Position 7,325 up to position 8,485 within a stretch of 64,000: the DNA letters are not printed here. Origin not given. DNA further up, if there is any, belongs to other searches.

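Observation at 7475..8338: Sigma-70 family sigma factor in the middle of the rightward block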

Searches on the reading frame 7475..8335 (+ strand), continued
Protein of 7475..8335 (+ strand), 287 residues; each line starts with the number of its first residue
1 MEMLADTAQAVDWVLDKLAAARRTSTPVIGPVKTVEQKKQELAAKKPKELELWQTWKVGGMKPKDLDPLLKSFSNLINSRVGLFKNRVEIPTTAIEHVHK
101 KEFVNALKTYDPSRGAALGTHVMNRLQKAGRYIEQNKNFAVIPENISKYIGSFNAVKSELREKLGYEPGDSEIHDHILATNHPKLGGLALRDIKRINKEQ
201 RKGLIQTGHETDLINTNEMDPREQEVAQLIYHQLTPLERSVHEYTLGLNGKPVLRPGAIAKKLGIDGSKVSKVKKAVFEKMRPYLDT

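Call 23: find_encoding_contigs(protein=P0021, flank=10000, max_places=1)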
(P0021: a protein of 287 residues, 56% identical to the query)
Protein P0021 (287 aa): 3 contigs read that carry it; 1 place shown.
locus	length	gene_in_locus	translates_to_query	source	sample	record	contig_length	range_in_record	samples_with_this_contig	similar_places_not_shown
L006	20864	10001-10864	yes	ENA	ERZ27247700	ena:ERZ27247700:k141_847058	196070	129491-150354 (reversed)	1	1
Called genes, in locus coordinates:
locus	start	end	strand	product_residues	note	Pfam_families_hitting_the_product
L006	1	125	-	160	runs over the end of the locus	-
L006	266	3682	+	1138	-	-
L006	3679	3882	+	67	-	-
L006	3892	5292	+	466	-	-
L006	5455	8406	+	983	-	-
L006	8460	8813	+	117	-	-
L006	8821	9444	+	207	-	-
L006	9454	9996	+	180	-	-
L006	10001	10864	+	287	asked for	-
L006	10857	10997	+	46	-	PF22083:I-HmuI_NUMOD-like (weak)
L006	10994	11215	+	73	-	-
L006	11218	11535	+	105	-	-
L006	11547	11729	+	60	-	-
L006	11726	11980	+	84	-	-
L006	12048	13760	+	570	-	-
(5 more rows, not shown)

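Call 26: predict_structure(alignment_id=A1)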
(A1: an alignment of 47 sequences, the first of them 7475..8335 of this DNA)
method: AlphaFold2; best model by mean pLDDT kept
length: 287 residues; sequences in the alignment: 47
mean_pLDDT: 80.9   pTM: 0.47
mean pLDDT of the five models: 80.9, 80.5, 78.8, 78.1, 76.2
residues with pLDDT >= 90: 106; 70-90: 123; 50-70: 34; < 50: 24
segments of 3 or more residues with pLDDT < 50: 1-3, 22-31, 208-218
pLDDT, mean of each block of 10 residues (from residue 1): 54 63 43 66 80 89 88 90 83 92 93 86 91 77 77 91 91 92 88 87 60 44 87 93 90 89 91 92 80
secondary structure, 60 per line:
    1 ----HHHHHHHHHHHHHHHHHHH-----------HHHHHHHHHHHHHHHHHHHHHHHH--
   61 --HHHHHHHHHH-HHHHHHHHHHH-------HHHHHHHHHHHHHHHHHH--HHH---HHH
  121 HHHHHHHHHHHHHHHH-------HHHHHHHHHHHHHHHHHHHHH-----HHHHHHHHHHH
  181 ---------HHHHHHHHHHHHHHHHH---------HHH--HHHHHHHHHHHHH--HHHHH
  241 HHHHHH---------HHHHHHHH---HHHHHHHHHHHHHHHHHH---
elements in order: H5-23 H35-58 H63-72 H74-84 H92-109 H118-136 H144-164 H170-180 H190-206 H221-233 H236-246 H256-263 H267-284
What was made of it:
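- On Sigma-70 family: AF2 predicts helices at 221-284 with pLDDT about 90 (call 26).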

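Call 29: fold_search(model_id=the predicted structure, library=pdb)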
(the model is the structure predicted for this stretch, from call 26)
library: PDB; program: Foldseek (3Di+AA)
matches with E <= 10: 328; with E <= 0.001: 124
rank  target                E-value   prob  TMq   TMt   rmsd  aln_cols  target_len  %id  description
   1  9a50_A                1.2e-07  1.00  0.31  0.34  16.0       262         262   14  Integrative model of RPSB-RPOC by crosslinking MS and deep learning (released 2024-09-18)
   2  6ccv_F                1.3e-06  1.00  0.21  0.20  16.4       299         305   16  Crystal structure of a Mycobacterium smegmatis RNA polymerase transcription initiation complex with inhibitor Rifampic (released 2018-08-15)
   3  9a58_A                1.6e-06  1.00  0.29  0.23  17.6       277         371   18  Integrative model of SIGA-RPOC by crosslinking MS and deep learning (released 2024-09-18)
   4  5tw1_F                1.9e-06  1.00  0.21  0.20  16.5       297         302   16  Crystal structure of a Mycobacterium smegmatis transcription initiation complex with RbpA (released 2017-01-18)
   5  5ipl_F                2.1e-06  1.00  0.30  0.31  17.1       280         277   16  SigmaS-transcription initiation complex with 4-nt nascent RNA (released 2016-03-30)
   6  9a7s_A                2.3e-06  1.00  0.32  0.35  16.9       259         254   17  Integrative model of RPSD-RPOB by crosslinking MS and deep learning (released 2024-09-18)
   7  9e87_F                2.4e-06  1.00  0.27  0.26  15.6       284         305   17  De Novo Mycobacterium tuberculosis transcription initiation pre-RPO promoter complex with open Beta' clamp (RNA Polyme (released 2025-10-01)
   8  5vi8_F                2.5e-06  1.00  0.21  0.19  16.7       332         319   16  Structure of a mycobacterium smegmatis transcription initiation complex with an upstream-fork promoter fragment (released 2017-04-26)
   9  8x6g_H                3.5e-06  1.00  0.31  0.35  15.4       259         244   15  Cryo-EM structure of Staphylococcus aureus sigB-dependent RNAP-promoter open complex (released 2024-06-05)
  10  9fjr_f                3.7e-06  1.00  0.26  0.25  16.3       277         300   17  Cryo-EM structure of Mycobacterium tuberculosis sigma-B RNA polymerase bound to -10 promoter element ssDNA oligo - sig (released 2025-05-07)
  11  6vvv_F                4.0e-06  1.00  0.21  0.20  16.5       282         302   16  Crystal structure of a Mycobacterium smegmatis transcription initiation complex with Rifampicin-resistant RNA polymera (released 2020-10-21)
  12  5vi5_F                4.4e-06  1.00  0.23  0.22  16.3       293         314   16  Structure of Mycobacterium smegmatis transcription initiation complex with a full transcription bubble (released 2017-07-26)
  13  6dcf_F                4.9e-06  1.00  0.25  0.25  16.0       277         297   16  Crystal structure of a Mycobacterium smegmatis transcription initiation complex with Rifampicin-resistant RNA polymera (released 2018-09-05)
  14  6uu7_FFF              5.1e-06  1.00  0.29  0.30  16.3       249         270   16  E. coli sigma-S transcription initiation complex with a 6-nt RNA and an NTP ("Old" crystal soaked with UTP, CTP, ddG (released 2020-08-26)
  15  6omf_F                5.6e-06  1.00  0.29  0.30  16.3       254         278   17  CryoEM structure of SigmaS-transcription initiation complex with activator Crl (released 2019-08-28)
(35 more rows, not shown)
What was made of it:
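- On Sigma-70 family: TM-scores are low (0.2-0.35), as expected for a flexible multi-domain protein (call 29).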

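Call 38: find_related_loci(query=A1, collection=viral_contigs, flank=10000)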
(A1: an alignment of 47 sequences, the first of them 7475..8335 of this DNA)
Query A1 (287 aa) in viral_contigs; peptide patterns used: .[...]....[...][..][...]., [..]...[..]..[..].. (x = any residue, [..] = any of these).
72 stretches matched a pattern; 6 encode a relative of the query (tblastn E <= 1e-3); 6 distinct loci.
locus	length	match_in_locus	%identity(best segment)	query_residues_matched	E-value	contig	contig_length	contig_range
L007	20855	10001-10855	60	1-287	3e-110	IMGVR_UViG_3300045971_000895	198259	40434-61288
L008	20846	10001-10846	58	1-285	5e-101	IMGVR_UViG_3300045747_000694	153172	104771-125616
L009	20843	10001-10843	48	1-286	3e-84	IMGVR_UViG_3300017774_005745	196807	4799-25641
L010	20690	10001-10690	53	49-286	2e-79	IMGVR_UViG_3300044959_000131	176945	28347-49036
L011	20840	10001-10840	49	1-286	4e-77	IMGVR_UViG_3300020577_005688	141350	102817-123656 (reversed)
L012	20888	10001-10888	47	1-285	8e-76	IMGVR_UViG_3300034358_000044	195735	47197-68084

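Call 47: get_annotated_region(hit=H1, flank=6000)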
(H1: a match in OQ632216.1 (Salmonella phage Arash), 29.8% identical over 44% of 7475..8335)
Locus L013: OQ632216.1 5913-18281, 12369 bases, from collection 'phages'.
description: Salmonella phage Arash, complete genome.
organism: Salmonella phage Arash (NCBI taxid 3038319)
taxonomy: Viruses; Duplodnaviria; Heunggongvirae; Uroviricota; Caudoviricetes
host: Salmonella enterica subsp. enterica serovar Typhimurium ATCC 14028; source: hospital sewage UZ Leuven; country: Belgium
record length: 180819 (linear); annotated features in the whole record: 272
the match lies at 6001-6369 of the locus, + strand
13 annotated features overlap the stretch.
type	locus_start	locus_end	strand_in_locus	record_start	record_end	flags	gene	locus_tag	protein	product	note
CDS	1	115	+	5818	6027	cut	-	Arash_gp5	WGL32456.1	hypothetical protein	-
CDS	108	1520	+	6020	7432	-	-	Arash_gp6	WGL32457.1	structural protein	-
CDS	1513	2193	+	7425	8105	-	-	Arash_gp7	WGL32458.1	structural protein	-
CDS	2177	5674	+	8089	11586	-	-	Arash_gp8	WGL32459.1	cell wall hydrolase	cell wall hydrolase, structural protein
CDS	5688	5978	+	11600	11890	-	-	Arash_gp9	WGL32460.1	hypothetical protein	-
CDS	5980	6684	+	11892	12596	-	-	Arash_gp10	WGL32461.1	RNA polymerase sigma factor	RNA polymerase sigma factor RpoS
CDS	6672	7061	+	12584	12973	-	-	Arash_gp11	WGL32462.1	hypothetical protein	-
CDS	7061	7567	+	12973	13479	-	-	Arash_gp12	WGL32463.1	structural protein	-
CDS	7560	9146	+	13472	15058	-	-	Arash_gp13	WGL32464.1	structural protein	-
CDS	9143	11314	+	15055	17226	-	-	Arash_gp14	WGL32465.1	structural protein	-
CDS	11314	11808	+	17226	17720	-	-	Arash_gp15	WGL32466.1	structural protein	-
CDS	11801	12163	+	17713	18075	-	-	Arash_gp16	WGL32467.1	structural protein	-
CDS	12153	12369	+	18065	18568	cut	-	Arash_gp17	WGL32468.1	hypothetical protein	-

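Call 62: search_protein_representatives(alignment_id=A1)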
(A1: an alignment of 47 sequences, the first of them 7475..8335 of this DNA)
Query: 47 sequences, 291 profile positions. Proteins with E-value up to 0.001 (for the whole library): 7843; up to 1e-10: 1419; up to 1e-30: 391. The best 150 are listed.
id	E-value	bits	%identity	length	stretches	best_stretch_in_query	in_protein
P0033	2.6e-121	420.8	-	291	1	1-290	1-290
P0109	1.3e-113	395.6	-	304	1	5-290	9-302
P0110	2.4e-111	388.1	-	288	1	1-290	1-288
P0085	5.5e-111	386.9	-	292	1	1-291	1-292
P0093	1.2e-110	385.8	-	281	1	1-290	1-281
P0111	1.8e-105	368.8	-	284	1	4-290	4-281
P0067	1.1e-100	353.1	-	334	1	21-289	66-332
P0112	2.3e-97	342.2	-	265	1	4-289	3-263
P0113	2.7e-97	342.0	-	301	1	1-288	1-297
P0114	1.4e-91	323.2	-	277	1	8-289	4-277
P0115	5.4e-89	314.7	-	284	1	5-291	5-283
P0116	3.9e-88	311.9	-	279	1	1-289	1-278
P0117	2.3e-86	306.1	-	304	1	8-289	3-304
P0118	1.3e-85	303.7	-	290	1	6-288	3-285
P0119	4.7e-84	298.5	-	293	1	6-290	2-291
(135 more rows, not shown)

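Call 70: search_protein_families(library=ncbifam, alignment_id=A1, max_evalue=0.001)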
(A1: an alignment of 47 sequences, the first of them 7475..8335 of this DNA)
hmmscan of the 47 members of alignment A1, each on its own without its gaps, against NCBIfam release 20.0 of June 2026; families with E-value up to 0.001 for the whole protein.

A. member 1, window:7475-8335:+ (287 aa): 4 families
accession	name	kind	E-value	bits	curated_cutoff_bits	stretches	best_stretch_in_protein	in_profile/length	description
TIGR02997.1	Sig70-cyanoRpoD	subfamily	2.7e-06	26.9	384.5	1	106-282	115-298/298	RNA polymerase sigma factor, RpoD/SigA family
TIGR02479.1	FliA_WhiG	subfamily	1.8e-05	24.6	189.6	1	103-284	37-222/224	FliA/WhiG family RNA polymerase sigma factor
TIGR02980.1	SigBFG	subfamily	0.00011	22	234.35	1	68-284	7-225/227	SigB/SigF/SigG family RNA polymerase sigma factor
TIGR02846.1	spore_sigmaK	equivalog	0.00037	20.1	298.65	0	222-281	164-222/227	RNA polymerase sporulation sigma factor SigK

B. families by the number of members that match (of 47 scanned): 24 families
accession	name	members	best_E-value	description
TIGR02997.1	Sig70-cyanoRpoD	35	1.7e-09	RNA polymerase sigma factor, RpoD/SigA family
TIGR02393.1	RpoD_Cterm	24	2.6e-09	RNA polymerase sigma factor RpoD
TIGR02479.1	FliA_WhiG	24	1.5e-07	FliA/WhiG family RNA polymerase sigma factor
TIGR02394.1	rpoS_proteo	21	8.7e-10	RNA polymerase sigma factor RpoS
TIGR02980.1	SigBFG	18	3.3e-08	SigB/SigF/SigG family RNA polymerase sigma factor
NF005920.0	PRK07921.1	13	3.5e-07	RNA polymerase sigma factor SigB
NF005642.0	PRK07405.1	11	8.6e-07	RNA polymerase sigma factor SigD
NF004615.0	PRK05949.1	10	7.8e-07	RNA polymerase sigma factor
TIGR02846.1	spore_sigmaK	10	2.8e-05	RNA polymerase sporulation sigma factor SigK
NF004471.0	PRK05803.1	10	8.1e-05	RNA polymerase sporulation sigma factor SigK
NF004207.0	PRK05657.1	9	5.6e-07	RNA polymerase sigma factor RpoS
TIGR02937.1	sigma70-ECF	9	1.2e-05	sigma-70 family RNA polymerase sigma factor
NF004563.0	PRK05901.2-1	8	7.9e-07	RNA polymerase sigma factor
NF004935.0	PRK06288.1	4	6.2e-06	RNA polymerase sigma factor WhiG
NF005785.0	PRK07598.1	4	7.5e-05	RNA polymerase sigma factor SigC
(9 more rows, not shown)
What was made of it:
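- Closest known: Bacterial group 2 and 3 sigma factors. Different: The protein is equidistant from groups 1/2 and group 3 (call 70).
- All 24 NCBIfam families matched by members are sigma-70 models (call 70).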

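Call 72: fold_search(model_id=the predicted structure, library=viral)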
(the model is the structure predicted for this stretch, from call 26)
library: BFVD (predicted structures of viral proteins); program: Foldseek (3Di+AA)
matches with E <= 10: 254; with E <= 0.001: 20
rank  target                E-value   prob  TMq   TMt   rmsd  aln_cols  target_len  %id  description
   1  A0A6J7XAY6            1.6e-06  1.00  0.30  0.31  14.8       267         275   18  RpoD DNA-directed RNA polymerase, sigma subunit (Sigma70/sigma32) [uncultured Caudovirales phage]
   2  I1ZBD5                3.7e-06  1.00  0.32  0.27  20.2       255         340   16  (no name in the UniProt tables at hand)
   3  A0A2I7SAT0            4.9e-06  1.00  0.24  0.18  22.9       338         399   13  (no name in the UniProt tables at hand)
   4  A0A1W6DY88            7.2e-06  1.00  0.31  0.21  17.9       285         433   15  Putative RNA polymerase sigma factor [Aeromonas phage phiA8-29]
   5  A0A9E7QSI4            6.2e-05  1.00  0.31  0.37  19.0       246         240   18  (no name in the UniProt tables at hand)
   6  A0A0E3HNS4            8.6e-05  1.00  0.29  0.36  11.9       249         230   14  Subfamily RNA polymerase sigma-70 subunit [Synechococcus phage ACG-2014f]
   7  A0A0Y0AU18            1.1e-04  1.00  0.30  0.18  15.5       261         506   15  Sporulation sigma factor SigF [Bacillus phage Eldridge]
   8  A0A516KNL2            1.7e-04  1.00  0.30  0.25  15.6       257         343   16  (no name in the UniProt tables at hand)
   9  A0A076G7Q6            1.8e-04  1.00  0.20  0.25  20.4       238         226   14  RNA polymerase sigma factor [Bacillus phage Bobb]
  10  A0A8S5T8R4            2.1e-04  1.00  0.29  0.29  16.9       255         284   17  DNA directed RNA polymerase subunit [Myoviridae sp. ctQQg4]
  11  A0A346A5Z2            2.2e-04  1.00  0.32  0.38  12.4       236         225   12  (no name in the UniProt tables at hand)
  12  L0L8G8                3.1e-04  1.00  0.29  0.34  18.1       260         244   13  RNA polymerase sigma factor SigF 1 [Bacillus phage phiAGATE]
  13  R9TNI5                3.1e-04  1.00  0.28  0.31  11.7       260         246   15  (no name in the UniProt tables at hand)
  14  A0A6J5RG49            3.3e-04  1.00  0.25  0.33  17.0       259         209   12  Sporulation sigma factor SigK [uncultured Caudovirales phage]
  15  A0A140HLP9            3.6e-04  1.00  0.33  0.37  17.3       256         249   14  RNA polymerase sigma-70 factor sigma-B/F/G subfamily [Bacillus phage Deep Blue]
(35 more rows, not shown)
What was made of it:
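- Closest known: Characterised complete phage sigma factors. Same: They are structural neighbours in BFVD (call 72).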

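Call 73: search_solved_structures(query=L001:269-3679:+, max_evalue=1)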
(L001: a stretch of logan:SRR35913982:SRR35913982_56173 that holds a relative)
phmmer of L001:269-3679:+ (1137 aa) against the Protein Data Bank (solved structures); distinct sequences matched with E-value up to 1: 0.

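Call 79: list_cluster_members(proteins=[P0058, P0027, P0337, P0352, P0001])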
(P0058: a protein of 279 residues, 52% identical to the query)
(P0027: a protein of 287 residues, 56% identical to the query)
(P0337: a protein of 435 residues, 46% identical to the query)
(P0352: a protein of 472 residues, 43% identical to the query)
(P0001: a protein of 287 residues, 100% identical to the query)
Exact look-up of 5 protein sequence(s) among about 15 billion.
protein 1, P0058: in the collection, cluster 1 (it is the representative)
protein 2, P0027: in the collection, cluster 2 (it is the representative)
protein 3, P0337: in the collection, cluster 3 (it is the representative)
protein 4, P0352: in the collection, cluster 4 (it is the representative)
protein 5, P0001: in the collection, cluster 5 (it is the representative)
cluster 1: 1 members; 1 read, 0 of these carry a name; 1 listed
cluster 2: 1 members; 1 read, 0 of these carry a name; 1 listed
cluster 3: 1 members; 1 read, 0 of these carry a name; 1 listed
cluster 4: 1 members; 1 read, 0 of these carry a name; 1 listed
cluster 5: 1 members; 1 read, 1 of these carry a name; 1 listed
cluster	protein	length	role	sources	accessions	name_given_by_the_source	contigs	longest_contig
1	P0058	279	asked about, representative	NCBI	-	-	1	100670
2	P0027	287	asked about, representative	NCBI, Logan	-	-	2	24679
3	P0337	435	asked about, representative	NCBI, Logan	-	-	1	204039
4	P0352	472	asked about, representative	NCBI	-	-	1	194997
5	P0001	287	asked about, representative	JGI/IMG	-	DNA-directed RNA polymerase specialized sigma subunit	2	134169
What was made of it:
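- Tried and rejected: The cluster look-up returned none (call 79).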

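Call 80: find_encoding_contigs(protein=P0058, flank=10000, max_places=2)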
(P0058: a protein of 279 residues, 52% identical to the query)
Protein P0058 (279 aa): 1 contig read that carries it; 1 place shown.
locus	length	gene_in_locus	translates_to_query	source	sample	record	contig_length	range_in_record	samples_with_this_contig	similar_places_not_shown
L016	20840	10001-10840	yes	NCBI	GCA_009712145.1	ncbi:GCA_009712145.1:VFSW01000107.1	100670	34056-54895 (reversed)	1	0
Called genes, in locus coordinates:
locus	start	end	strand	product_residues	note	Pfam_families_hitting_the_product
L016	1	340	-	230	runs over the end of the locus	-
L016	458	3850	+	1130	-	-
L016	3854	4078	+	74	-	-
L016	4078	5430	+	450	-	-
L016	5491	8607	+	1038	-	-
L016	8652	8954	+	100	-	-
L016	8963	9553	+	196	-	-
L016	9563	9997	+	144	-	-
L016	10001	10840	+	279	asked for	-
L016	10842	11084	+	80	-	-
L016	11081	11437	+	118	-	-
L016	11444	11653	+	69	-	-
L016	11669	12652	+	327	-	-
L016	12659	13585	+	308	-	PF13620:CarboxypepD_reg (faint)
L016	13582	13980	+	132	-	-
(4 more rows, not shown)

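Call 87: find_related_loci(query=P0058, collection=genome_contigs, flank=2000)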
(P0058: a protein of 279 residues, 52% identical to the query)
Query P0058 (279 aa) in genome_contigs; peptide patterns used: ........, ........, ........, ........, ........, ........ (x = any residue, [..] = any of these).
52 stretches matched a pattern, but none encodes a relative of the query by tblastn (E <= 1e-3).
